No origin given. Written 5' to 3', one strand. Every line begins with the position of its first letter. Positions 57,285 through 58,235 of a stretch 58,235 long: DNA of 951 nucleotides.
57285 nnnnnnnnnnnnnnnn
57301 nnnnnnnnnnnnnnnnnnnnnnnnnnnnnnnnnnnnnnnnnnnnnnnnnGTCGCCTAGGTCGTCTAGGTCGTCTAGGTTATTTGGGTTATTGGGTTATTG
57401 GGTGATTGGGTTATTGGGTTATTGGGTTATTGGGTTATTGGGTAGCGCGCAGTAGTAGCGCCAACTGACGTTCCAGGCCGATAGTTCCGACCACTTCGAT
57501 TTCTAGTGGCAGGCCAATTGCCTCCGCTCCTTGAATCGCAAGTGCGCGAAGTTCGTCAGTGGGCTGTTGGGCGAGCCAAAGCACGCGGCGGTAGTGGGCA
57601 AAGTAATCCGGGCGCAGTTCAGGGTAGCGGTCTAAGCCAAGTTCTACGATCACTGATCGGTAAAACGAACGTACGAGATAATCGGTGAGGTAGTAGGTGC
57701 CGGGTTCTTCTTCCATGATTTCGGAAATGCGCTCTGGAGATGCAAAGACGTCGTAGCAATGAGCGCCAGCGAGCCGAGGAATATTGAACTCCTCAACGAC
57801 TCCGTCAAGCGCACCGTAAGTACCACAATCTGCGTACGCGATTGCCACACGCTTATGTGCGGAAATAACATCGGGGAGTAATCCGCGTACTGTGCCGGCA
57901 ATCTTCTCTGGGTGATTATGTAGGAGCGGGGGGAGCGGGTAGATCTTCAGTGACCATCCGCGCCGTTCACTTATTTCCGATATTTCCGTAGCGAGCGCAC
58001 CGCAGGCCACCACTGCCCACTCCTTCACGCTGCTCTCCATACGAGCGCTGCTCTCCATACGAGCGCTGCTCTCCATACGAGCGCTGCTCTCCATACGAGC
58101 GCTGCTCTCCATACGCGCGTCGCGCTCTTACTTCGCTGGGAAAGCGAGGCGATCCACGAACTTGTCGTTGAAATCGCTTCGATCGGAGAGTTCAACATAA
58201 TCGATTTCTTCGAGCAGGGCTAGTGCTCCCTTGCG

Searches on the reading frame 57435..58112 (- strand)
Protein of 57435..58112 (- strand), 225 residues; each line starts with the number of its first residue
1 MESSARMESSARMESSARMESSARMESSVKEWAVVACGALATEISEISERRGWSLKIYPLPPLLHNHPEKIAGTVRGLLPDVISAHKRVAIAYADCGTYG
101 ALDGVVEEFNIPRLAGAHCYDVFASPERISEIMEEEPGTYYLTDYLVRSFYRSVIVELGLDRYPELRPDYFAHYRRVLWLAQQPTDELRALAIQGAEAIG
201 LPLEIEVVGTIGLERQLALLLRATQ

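Call 30: search_protein_families(library=pfam, proteins=[window:57435-58112:-], max_evalue=0.001)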
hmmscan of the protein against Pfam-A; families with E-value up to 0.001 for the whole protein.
window:57435-58112:- (225 aa): 1 family
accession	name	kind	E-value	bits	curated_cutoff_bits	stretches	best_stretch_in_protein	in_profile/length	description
PF07796.16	DUF1638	-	4.5e-18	66.1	27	1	60-214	2-158/161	Protein of unknown function (DUF1638)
